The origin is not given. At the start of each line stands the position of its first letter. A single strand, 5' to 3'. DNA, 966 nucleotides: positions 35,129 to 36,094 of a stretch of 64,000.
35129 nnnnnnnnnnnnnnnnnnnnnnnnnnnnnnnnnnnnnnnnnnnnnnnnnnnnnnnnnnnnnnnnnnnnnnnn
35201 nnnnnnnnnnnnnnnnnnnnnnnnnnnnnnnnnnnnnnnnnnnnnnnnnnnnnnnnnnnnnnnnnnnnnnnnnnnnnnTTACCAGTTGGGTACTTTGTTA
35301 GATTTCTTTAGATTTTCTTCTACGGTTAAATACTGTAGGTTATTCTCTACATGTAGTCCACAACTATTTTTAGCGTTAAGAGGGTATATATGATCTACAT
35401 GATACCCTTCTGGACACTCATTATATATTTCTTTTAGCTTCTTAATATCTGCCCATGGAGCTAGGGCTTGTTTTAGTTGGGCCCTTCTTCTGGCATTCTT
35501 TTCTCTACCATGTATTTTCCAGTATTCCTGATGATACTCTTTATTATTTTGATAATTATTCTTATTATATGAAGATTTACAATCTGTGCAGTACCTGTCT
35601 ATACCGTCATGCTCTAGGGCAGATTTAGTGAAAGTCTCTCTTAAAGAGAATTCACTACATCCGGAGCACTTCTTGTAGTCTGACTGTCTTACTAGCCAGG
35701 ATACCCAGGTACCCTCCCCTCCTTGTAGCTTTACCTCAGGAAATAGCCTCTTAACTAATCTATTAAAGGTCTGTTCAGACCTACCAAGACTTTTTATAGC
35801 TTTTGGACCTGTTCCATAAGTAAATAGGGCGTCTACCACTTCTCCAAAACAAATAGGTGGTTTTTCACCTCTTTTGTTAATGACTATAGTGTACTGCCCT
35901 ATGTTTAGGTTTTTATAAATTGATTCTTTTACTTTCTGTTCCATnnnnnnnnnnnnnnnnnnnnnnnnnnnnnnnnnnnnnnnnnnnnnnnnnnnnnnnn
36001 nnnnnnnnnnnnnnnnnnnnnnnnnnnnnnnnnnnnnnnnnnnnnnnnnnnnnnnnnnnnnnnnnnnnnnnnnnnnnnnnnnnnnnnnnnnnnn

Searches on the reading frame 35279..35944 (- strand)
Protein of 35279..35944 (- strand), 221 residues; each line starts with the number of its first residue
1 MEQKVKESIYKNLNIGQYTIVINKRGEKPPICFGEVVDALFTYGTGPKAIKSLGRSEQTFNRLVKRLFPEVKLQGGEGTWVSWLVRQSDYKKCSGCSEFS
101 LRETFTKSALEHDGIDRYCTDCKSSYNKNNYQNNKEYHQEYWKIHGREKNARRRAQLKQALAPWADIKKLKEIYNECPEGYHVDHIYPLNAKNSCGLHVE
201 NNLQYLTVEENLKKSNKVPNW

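Call 39: search_protein_families(library=pfam, proteins=[window:35279-35944:-], max_evalue=0.01)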
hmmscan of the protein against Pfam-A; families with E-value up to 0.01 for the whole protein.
window:35279-35944:- (221 aa): 0 families
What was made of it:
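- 35279..35944 (-): HNH/endonuclease-VII-like ORF between tRNA-Phe and tRNA-Leu. No Pfam hit (call 39).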

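Call 60: search_protein_families(library=phrogs, proteins=[window:35279-35944:-], max_evalue=0.001)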
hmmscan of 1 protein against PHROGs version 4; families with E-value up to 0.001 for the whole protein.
window:35279-35944:- (221 aa): 7 families
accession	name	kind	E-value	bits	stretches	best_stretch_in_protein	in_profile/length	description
phrog_26577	-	unknown function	1.1e-15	59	1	127-217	10-106/119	-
phrog_1035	-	DNA, RNA and nucleotide metabolism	1.2e-13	52.5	1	90-218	62-214/271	endonuclease VII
phrog_2633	-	DNA, RNA and nucleotide metabolism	8.4e-06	27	1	87-149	10-74/142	endonuclease VII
phrog_2255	-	DNA, RNA and nucleotide metabolism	4.8e-05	23.9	1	86-198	49-142/211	HNH endonuclease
phrog_144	-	DNA, RNA and nucleotide metabolism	7.4e-05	23.5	1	116-216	38-134/175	HNH endonuclease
phrog_30859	-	unknown function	0.00016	23.4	1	91-163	3-72/117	-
phrog_5558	-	moron, auxiliary metabolic gene and host takeover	0.00024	22.4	1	91-150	9-67/130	Lar-like restriction alleviation protein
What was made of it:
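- Checked: ORF in the tRNA cluster, 35279-35944: matches PHROG endonuclease VII/HNH families (1.2e-13, call 60) but no Pfam family (call 39).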
